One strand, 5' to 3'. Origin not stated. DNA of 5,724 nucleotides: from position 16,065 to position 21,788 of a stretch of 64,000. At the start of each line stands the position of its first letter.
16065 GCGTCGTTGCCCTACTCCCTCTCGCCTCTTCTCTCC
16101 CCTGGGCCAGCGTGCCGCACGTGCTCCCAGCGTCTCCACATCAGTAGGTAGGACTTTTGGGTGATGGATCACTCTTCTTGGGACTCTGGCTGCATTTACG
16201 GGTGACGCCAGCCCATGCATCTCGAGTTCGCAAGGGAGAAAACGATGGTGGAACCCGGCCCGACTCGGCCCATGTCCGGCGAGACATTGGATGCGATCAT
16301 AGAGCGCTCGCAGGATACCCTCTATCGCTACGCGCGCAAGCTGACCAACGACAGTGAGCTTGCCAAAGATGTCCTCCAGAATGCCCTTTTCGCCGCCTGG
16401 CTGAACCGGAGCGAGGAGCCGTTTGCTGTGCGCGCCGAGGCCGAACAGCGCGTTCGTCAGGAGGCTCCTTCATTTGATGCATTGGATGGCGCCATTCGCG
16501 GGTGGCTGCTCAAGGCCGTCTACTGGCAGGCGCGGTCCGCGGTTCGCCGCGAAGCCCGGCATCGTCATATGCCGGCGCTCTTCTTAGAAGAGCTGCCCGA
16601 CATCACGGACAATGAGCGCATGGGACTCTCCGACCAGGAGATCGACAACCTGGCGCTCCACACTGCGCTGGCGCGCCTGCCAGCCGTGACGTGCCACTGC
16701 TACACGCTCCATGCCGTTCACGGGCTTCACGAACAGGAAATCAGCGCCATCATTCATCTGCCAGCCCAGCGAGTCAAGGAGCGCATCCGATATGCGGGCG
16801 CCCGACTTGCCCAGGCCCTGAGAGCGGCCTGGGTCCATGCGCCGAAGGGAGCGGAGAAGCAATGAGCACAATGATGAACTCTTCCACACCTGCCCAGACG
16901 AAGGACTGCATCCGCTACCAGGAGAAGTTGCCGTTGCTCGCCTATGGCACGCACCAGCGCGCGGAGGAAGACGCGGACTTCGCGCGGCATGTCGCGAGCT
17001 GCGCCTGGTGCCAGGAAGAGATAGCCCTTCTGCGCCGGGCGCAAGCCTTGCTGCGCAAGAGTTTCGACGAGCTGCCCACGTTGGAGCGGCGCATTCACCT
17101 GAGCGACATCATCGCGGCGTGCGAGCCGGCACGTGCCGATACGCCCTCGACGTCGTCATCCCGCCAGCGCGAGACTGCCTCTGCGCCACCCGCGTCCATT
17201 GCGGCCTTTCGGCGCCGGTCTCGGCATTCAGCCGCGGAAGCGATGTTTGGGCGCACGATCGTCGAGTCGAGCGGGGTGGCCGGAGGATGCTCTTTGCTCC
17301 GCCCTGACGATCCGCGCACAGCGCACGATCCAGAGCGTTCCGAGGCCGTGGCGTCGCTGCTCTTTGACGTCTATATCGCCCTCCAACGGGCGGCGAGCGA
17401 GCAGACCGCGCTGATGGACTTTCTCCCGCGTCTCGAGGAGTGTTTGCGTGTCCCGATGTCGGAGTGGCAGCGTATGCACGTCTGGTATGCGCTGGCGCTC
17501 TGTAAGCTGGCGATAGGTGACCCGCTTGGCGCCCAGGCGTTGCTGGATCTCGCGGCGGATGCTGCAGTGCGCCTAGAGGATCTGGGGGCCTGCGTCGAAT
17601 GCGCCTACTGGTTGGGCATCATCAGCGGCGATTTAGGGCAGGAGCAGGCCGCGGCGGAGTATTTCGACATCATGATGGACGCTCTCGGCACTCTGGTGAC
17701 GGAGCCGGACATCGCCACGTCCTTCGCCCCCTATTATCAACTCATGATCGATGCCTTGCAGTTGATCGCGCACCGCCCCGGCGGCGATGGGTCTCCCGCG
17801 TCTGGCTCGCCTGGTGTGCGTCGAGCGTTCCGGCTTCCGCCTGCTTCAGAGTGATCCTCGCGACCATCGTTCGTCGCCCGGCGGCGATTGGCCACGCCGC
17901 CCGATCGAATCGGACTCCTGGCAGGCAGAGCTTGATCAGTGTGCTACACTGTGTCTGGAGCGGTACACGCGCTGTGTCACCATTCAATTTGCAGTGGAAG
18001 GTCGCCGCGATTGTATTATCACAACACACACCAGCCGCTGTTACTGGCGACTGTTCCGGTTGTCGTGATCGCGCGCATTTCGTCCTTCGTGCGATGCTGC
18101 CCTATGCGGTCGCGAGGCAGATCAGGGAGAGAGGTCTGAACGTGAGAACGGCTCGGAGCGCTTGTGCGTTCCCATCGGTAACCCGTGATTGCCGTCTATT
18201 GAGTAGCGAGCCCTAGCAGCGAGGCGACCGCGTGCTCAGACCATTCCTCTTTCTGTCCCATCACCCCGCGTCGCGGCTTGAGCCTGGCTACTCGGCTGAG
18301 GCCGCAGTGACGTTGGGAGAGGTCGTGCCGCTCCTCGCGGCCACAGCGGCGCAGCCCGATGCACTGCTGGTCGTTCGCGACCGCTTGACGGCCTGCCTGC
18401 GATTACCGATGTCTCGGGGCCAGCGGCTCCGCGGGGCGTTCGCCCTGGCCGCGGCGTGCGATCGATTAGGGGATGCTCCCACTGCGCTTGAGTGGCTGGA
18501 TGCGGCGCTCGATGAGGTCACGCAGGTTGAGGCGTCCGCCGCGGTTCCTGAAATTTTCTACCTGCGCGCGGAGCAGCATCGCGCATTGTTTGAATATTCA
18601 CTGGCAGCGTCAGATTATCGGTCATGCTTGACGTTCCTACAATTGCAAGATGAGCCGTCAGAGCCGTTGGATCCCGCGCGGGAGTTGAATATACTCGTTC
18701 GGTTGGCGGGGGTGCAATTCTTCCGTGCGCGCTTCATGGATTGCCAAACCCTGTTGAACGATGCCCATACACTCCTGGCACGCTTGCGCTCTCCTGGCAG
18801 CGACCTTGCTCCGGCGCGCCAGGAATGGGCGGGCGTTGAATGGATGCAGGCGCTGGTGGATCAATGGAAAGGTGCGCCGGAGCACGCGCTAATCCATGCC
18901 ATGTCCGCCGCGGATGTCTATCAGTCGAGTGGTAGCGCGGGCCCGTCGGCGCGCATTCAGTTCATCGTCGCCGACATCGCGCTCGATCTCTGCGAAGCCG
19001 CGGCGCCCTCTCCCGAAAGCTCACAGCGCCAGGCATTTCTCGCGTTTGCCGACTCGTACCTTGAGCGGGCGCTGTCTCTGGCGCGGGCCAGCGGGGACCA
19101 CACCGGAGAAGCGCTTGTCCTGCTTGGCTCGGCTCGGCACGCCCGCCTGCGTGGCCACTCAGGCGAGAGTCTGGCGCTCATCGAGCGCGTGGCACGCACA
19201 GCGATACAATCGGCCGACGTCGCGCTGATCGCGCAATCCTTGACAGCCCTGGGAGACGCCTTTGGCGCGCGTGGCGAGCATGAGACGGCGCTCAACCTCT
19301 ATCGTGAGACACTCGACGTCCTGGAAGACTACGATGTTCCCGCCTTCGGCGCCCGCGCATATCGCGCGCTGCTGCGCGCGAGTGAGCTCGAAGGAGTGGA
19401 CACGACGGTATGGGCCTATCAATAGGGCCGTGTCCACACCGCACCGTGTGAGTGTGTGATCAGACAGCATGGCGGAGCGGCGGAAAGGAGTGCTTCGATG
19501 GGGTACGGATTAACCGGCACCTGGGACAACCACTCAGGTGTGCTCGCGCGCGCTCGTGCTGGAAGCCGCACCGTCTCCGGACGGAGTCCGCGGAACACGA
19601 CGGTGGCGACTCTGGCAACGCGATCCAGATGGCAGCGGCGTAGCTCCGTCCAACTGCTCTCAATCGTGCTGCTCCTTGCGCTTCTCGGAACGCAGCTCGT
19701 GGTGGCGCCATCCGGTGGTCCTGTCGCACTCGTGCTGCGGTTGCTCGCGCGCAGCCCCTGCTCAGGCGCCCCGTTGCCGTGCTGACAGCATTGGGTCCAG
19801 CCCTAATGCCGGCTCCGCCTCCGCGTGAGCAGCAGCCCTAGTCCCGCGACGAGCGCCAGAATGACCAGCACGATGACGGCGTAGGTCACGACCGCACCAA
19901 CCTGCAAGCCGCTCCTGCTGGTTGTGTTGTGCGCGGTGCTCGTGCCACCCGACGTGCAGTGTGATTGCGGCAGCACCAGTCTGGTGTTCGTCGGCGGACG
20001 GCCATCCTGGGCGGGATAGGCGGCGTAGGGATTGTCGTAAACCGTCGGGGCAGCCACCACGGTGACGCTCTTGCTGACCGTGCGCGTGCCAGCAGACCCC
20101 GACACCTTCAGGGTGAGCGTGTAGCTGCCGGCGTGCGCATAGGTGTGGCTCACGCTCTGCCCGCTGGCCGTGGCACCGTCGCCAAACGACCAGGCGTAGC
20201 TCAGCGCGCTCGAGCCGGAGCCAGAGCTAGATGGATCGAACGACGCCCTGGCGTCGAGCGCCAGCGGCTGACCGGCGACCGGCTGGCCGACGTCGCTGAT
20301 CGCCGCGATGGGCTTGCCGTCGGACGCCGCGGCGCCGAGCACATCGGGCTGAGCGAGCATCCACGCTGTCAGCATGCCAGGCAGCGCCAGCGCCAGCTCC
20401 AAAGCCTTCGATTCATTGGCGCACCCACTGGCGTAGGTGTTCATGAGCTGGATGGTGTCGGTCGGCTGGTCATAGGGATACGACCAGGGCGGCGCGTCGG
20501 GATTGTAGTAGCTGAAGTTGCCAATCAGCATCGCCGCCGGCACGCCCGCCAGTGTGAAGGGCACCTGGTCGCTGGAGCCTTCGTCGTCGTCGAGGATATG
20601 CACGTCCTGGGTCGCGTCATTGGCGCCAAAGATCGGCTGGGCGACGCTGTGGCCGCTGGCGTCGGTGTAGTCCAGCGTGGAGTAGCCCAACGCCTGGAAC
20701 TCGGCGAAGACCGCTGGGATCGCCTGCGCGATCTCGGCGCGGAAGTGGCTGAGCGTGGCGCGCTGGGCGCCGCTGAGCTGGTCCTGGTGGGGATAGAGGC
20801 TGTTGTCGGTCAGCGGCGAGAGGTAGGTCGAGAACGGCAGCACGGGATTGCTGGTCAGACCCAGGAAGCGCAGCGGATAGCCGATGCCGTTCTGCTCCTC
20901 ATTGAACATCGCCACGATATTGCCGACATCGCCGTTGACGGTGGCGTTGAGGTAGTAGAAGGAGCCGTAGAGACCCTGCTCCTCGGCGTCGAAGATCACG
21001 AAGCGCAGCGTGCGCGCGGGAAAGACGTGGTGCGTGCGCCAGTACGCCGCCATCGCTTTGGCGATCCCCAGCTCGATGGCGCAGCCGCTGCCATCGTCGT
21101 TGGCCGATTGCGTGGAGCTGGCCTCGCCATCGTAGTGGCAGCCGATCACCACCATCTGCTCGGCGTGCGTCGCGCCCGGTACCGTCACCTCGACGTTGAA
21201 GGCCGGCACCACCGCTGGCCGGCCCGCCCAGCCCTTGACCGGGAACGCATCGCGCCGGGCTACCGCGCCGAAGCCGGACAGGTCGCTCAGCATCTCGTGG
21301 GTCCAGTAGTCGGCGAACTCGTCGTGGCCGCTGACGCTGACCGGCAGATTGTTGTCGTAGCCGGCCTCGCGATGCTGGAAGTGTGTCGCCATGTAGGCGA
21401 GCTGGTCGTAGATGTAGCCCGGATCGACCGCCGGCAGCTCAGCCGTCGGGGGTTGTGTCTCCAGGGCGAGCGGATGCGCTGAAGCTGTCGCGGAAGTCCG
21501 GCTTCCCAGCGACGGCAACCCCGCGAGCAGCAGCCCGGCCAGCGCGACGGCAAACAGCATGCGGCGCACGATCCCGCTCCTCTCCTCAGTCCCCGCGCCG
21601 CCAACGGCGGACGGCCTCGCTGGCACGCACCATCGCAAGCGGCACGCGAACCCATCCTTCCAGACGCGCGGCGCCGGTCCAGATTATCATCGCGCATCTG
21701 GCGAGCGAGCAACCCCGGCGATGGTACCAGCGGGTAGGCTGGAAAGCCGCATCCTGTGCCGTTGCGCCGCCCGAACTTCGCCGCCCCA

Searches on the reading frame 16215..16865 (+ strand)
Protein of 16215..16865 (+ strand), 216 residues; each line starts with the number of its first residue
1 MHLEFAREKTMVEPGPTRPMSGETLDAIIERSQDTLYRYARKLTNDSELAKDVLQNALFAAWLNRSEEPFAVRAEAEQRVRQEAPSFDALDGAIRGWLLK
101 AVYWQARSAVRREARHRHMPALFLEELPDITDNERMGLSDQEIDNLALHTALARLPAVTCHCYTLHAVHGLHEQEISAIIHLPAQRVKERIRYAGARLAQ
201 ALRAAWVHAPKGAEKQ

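Call 72: search_protein_families(library=pfam, proteins=[window:16215-16865:+], max_evalue=0.001)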
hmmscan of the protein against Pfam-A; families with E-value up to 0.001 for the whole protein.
window:16215-16865:+ (216 aa): 2 families
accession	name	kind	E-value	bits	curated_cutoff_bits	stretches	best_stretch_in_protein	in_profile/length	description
PF04542.20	Sigma70_r2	-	1.4e-06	28.5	24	1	29-65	2-38/71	Sigma-70 region 2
PF08281.18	Sigma70_r4_2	-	2.1e-05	24.5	25.7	1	146-192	2-48/54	Sigma-70, region 4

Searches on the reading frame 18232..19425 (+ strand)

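Call 4: search_protein_families(library=pfam, proteins=[window:18232-19425:+], max_evalue=0.01)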
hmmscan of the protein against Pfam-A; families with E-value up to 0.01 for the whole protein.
window:18232-19425:+ (397 aa): 4 families
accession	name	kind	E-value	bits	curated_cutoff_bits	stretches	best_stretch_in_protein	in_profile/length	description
PF13424.12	TPR_12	-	2.8e-10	40.7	30.1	2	307-365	16-76/77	Tetratricopeptide repeat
PF13176.12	TPR_7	-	7.1e-05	23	27.9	0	336-366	1-31/36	Tetratricopeptide repeat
PF00515.34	TPR_1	-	0.00099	19.3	27.8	0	334-365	1-32/34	Tetratricopeptide repeat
PF07719.23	TPR_2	-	0.0012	19.3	27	0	69-94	4-29/34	Tetratricopeptide repeat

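Call 5: search_protein_families(library=padloc, proteins=[window:18232-19425:+], max_evalue=0.01)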
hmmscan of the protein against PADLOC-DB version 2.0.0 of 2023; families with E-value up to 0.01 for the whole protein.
window:18232-19425:+ (397 aa): 2 families
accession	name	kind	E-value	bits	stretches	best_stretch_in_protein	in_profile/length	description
PDLC01169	TPR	-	5.9e-05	20.6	1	271-366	126-220/252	TPR repeats containing protein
PDLC05012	PDC-S39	-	0.0034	14.2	1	273-365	154-250/615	-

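Call 6: search_protein_families(library=ncbifam, proteins=[window:18232-19425:+], max_evalue=0.01)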
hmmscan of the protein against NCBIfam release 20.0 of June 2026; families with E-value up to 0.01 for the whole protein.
window:18232-19425:+ (397 aa): 1 family
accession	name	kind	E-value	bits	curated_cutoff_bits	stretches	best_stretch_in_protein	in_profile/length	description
NF053720.1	NsdA_fam_reg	subfamily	2e-05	24.3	75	1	273-367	220-314/432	NsdA family TPR-like regulatory protein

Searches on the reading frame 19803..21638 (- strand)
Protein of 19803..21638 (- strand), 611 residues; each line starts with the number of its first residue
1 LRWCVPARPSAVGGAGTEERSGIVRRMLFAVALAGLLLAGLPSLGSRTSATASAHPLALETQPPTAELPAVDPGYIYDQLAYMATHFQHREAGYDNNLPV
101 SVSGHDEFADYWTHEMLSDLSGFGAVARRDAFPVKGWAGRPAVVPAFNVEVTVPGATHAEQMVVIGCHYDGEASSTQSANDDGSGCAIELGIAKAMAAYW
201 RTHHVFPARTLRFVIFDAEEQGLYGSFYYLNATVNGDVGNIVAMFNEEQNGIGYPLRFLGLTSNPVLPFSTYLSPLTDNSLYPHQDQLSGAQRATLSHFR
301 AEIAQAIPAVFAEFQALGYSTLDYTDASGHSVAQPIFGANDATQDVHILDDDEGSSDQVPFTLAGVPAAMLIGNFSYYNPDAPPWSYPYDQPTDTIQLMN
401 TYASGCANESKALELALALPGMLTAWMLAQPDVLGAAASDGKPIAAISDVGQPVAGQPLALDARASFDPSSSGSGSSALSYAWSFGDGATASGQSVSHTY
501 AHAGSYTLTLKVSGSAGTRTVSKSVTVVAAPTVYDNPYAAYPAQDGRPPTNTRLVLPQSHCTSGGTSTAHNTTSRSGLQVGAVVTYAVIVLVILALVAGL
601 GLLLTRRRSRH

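Call 4: search_protein_families(library=pfam, proteins=[window:19803-21638:-], max_evalue=0.01)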
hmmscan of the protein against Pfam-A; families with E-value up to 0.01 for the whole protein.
window:19803-21638:- (611 aa): 4 families
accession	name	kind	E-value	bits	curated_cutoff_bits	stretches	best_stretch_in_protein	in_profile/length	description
PF04389.22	Peptidase_M28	-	1.1e-23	84.4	21.3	1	148-254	1-99/193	Peptidase family M28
PF18911.6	PKD_4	-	1.5e-17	63.9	27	1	460-527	15-83/85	PKD domain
PF00801.26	PKD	-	7e-13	48.8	23.5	1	455-527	13-80/80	PKD domain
PF22352.2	K319L-like_PKD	-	0.0067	16.9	27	0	466-527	15-82/84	K319L-like, PKD domain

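Call 6: search_protein_families(library=ncbifam, proteins=[window:19803-21638:-], max_evalue=0.01)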
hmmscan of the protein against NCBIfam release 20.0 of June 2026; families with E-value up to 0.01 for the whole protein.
window:19803-21638:- (611 aa): 2 families
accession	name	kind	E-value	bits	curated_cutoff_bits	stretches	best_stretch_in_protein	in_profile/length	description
TIGR00864.1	PCC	subfamily_domain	1.2e-05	22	1861.4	1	471-528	1419-1475/2700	polycystin cation channel protein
NF045908.1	AminopepLapALeg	equivalog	4.1e-05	22.6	600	1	151-231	195-271/396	aminopeptidase LapA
